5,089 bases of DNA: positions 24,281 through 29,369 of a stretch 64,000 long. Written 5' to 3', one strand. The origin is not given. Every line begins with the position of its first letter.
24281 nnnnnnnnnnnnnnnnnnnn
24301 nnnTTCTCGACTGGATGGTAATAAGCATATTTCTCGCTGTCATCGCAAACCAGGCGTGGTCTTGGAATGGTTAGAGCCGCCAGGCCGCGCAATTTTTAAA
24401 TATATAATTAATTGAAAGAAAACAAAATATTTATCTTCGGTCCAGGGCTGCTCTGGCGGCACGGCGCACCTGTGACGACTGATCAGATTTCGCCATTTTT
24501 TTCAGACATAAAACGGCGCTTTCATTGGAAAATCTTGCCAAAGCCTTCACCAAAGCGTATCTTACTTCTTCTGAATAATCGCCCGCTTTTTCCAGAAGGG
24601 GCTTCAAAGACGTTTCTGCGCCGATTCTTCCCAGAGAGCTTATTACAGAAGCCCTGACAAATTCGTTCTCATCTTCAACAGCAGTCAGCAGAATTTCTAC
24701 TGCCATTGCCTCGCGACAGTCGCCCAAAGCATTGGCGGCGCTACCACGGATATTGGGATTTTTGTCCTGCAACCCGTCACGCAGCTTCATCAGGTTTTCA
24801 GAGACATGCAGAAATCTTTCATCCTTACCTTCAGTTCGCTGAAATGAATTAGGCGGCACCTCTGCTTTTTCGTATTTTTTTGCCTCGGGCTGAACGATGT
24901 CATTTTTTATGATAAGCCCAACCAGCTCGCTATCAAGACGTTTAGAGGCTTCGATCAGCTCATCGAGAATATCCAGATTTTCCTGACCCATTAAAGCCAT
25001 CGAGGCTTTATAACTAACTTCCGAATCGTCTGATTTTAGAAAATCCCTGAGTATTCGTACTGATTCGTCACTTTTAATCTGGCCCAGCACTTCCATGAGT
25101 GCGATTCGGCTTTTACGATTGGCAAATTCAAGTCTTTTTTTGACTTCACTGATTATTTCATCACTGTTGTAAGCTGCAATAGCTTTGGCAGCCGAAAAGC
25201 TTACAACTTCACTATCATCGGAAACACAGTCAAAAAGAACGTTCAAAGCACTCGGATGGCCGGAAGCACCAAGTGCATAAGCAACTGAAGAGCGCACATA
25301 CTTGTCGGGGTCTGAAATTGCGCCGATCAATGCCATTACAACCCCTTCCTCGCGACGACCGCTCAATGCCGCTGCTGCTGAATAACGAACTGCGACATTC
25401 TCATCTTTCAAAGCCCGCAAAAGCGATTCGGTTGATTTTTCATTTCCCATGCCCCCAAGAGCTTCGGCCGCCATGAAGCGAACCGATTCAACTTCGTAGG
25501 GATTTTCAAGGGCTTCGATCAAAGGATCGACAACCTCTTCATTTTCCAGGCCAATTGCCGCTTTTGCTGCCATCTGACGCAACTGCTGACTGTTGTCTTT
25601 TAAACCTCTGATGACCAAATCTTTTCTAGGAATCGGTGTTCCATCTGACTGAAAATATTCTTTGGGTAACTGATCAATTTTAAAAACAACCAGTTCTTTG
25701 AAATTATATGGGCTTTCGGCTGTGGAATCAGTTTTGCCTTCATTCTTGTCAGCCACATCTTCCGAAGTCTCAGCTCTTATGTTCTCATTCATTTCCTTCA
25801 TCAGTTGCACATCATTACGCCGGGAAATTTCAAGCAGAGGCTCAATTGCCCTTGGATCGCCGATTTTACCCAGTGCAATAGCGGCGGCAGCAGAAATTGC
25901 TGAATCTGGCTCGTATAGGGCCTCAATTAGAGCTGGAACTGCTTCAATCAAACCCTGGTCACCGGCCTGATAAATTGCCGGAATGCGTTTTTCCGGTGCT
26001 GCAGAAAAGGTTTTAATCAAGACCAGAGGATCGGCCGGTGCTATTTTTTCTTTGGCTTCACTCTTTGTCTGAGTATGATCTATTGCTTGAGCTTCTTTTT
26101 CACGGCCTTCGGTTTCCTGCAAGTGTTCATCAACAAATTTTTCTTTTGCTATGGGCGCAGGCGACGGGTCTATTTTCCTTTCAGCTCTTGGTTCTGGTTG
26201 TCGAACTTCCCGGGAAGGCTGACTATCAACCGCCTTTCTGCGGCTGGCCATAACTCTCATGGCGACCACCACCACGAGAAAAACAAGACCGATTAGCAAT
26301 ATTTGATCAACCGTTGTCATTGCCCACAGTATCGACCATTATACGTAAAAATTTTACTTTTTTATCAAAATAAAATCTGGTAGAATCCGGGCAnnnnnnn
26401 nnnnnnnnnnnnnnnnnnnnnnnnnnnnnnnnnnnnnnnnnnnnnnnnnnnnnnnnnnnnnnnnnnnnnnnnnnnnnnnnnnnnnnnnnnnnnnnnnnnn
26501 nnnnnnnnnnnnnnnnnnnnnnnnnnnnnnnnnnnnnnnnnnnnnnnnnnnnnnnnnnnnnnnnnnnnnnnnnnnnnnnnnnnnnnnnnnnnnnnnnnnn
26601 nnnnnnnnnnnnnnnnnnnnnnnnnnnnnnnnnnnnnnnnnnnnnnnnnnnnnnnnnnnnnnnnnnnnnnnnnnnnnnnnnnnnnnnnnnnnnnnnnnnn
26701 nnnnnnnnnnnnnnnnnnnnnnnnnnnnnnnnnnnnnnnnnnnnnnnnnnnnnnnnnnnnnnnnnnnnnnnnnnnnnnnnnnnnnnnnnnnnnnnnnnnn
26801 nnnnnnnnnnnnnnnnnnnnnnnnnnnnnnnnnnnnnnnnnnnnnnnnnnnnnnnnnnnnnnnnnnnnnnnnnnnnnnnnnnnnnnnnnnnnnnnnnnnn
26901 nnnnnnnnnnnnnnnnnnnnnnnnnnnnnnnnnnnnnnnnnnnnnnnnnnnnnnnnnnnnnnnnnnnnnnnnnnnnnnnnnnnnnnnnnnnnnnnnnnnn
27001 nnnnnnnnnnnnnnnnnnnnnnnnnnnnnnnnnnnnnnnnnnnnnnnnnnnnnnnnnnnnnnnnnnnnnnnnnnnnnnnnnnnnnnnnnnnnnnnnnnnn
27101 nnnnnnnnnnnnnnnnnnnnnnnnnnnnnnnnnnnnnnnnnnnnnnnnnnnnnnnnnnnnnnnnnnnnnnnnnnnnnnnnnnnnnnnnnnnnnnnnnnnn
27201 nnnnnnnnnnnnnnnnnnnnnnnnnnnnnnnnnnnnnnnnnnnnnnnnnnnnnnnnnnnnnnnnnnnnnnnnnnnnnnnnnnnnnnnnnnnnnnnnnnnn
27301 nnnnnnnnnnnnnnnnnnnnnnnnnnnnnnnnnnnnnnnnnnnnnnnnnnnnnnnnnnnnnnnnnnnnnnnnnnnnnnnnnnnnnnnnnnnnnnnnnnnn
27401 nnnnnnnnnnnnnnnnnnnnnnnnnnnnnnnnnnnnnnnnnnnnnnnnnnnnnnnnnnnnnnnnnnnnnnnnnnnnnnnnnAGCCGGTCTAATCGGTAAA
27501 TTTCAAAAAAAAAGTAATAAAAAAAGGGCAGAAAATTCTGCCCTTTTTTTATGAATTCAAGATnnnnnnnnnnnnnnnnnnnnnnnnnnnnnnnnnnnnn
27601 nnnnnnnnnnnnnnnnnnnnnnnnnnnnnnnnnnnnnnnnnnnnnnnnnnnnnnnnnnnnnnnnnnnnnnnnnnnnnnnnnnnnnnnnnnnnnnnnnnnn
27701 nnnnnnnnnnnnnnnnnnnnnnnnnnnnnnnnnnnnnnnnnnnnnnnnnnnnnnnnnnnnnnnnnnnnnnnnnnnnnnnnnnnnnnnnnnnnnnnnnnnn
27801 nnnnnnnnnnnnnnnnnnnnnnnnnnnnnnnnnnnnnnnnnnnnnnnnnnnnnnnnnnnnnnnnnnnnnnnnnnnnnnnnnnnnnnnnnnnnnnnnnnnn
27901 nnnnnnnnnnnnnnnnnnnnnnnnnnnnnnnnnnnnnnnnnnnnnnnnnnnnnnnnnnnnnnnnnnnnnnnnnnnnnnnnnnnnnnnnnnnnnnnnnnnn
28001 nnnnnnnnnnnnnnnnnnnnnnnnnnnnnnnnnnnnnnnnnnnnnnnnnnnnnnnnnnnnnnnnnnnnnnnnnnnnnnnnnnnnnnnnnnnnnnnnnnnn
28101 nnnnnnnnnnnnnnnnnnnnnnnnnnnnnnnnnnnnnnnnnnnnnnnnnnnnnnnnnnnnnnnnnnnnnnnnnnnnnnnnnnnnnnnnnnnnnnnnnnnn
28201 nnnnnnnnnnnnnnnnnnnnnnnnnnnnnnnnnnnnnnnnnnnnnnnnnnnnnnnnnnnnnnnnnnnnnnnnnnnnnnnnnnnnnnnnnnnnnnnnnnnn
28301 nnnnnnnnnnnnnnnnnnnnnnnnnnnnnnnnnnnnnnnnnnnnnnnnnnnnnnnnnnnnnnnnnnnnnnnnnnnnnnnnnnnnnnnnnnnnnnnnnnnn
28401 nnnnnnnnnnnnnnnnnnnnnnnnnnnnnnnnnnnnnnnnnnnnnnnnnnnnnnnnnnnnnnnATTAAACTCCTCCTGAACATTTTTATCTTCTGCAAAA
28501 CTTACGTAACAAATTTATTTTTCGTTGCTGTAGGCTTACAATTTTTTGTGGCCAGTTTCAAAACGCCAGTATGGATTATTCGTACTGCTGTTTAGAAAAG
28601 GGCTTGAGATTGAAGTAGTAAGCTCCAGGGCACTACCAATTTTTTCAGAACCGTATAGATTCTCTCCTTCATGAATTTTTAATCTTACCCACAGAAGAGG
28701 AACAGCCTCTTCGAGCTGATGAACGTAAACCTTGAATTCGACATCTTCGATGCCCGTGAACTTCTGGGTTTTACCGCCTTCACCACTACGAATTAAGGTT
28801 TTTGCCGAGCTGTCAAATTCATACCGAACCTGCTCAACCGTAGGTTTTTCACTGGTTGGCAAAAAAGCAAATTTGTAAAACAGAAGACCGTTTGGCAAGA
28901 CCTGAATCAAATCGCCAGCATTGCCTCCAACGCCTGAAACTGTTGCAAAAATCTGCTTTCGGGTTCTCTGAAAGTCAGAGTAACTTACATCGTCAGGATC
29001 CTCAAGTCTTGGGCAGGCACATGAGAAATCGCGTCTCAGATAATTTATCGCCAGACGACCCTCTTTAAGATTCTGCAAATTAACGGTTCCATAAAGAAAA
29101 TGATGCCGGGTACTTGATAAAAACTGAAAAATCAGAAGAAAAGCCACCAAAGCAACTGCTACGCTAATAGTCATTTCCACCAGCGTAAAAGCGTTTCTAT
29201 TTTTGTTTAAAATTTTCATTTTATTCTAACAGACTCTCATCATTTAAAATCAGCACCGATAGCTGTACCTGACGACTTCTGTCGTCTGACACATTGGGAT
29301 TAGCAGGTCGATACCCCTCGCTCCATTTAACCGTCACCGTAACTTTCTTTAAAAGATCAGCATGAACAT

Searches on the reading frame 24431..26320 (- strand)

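Call 3: search_protein_families(library=pfam, proteins=[window:24431-26320:-], max_evalue=0.1)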
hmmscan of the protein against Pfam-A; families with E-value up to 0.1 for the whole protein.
window:24431-26320:- (629 aa): 13 families
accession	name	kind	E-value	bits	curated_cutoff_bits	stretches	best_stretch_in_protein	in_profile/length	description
PF13646.12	HEAT_2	-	1e-66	221.6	27.7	7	298-382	2-88/88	HEAT repeats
PF02985.28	HEAT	-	6.2e-29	97.7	23.5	2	541-567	2-28/31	HEAT repeat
PF03130.22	HEAT_PBS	-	1.7e-25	87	20.9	2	144-164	3-23/27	PBS lyase HEAT-like repeat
PF13513.12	HEAT_EZ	-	3.3e-16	59.8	27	1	124-153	26-55/55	HEAT-like repeat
PF12717.13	Cnd1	-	8.2e-08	32.9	26.4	1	507-613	20-127/162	non-SMC mitotic condensation complex subunit 1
PF25767.1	ARM_TBCD_2nd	-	4.9e-06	26.6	29.7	0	294-319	76-101/245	Tubulin-specific chaperone D-like, ARM repeats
PF00514.29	Arm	-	7e-06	26.3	20.6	0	126-151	10-37/41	Armadillo/beta-catenin-like repeat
PF24492.1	HEAT_ECM29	-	7.1e-05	23.4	27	0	509-535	113-139/160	Proteasome adapter and scaffold protein ECM29, HEAT-repeat domain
PF01347.28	Vitellogenin_N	-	0.0013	17.9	24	0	335-385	471-521/590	Lipoprotein amino terminal region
PF01602.26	Adaptin_N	-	0.0017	17.4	37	0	513-550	84-121/524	Adaptin N terminal region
PF12755.13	Vac14_Fab1_bd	-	0.023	15.7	22.1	0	298-319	30-51/97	Vacuolar 14 Fab1-binding region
PF18360.6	hnRNP_Q_AcD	-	0.083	13.5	26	0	407-439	27-59/70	Heterogeneous nuclear ribonucleoprotein Q acidic domain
PF25151.1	TPR_Trm732_C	-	0.091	13.1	27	0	231-271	97-138/159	Trm732, C-terminal TPR repeats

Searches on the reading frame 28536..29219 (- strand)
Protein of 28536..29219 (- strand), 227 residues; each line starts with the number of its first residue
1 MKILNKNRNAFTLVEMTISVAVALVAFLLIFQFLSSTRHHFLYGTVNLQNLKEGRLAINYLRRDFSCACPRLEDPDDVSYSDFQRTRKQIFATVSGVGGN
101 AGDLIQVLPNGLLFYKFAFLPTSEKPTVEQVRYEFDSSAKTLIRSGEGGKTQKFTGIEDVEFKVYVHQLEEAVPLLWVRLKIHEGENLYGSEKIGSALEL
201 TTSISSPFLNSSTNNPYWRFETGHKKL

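Call 3: search_protein_families(library=pfam, proteins=[window:28536-29219:-], max_evalue=0.1)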
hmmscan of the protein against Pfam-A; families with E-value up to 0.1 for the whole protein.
window:28536-29219:- (227 aa): 1 family
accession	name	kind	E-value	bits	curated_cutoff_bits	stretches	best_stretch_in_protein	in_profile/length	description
PF07963.17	N_methyl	-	0.00038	20.4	21.2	1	6-30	2-26/27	Prokaryotic N-terminal methylation motif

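Call 6: search_protein_families(library=ncbifam, proteins=[window:28536-29219:-], max_evalue=0.1)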
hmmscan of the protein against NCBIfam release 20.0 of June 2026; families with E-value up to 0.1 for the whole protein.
window:28536-29219:- (227 aa): 3 families
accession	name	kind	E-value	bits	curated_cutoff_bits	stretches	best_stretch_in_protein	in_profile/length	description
TIGR02599.1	TIGR02599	subfamily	0.00044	19.6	256.5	1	10-68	1-59/361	Verru_Chthon cassette protein C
NF041002.1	pilin_ComGF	equivalog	0.0068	16.6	80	1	9-41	2-34/139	competence type IV pilus minor pilin ComGF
TIGR02532.1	IV_pilin_GFxxxE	domain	0.029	14.2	16.3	1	9-30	2-23/24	prepilin-type N-terminal cleavage/methylation domain-containing protein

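Call 45: search_solved_structures(query=window:28536-29219:-, max_evalue=1)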
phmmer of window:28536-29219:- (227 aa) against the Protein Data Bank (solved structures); distinct sequences matched with E-value up to 1: 0.

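Call 78: find_homologous_proteins(query=window:28536-29219:-, max_evalue=0.001)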
Query window:28536-29219:- (227 aa): 99 proteins with E <= 0.001 among 391 candidates.
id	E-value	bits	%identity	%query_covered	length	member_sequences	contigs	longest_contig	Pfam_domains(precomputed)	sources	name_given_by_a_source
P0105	4.0e-147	506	100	100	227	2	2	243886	-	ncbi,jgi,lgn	-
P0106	1.5e-116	406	78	100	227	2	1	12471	PF07963.18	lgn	-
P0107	6.0e-116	404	80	97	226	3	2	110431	-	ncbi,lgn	-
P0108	6.7e-111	387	77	96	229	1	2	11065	-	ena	-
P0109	3.5e-110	385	75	100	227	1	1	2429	-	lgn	-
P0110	2.6e-108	379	75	100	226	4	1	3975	PF07963.18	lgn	-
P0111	7.3e-102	358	70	99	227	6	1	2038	-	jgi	jgi:type II secretory pathway component PulJ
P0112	7.6e-97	341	70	97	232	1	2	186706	-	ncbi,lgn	ncbi:MAG: hypothetical protein Kow0029_06660 [Candidatus Rifleibacteriota bacterium]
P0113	6.4e-96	338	66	97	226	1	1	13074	-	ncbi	ncbi:MAG: PulJ/GspJ family protein [Candidatus Rifleibacteriota bacterium]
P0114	5.8e-94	332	63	100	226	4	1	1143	PF07963.18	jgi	jgi:prepilin-type N-terminal cleavage/methylation domain-containing protein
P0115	2.1e-93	330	63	98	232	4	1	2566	-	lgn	-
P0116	8.8e-93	328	63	98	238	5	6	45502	-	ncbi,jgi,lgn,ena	-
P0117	9.3e-93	328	62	97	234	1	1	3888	-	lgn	-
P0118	7.3e-92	325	65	98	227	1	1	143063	-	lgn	-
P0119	7.9e-92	325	64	98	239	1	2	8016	-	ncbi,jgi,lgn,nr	ncbi:MAG: hypothetical protein PHD82_07325 [Candidatus Riflebacteria bacterium]|jgi:competence prote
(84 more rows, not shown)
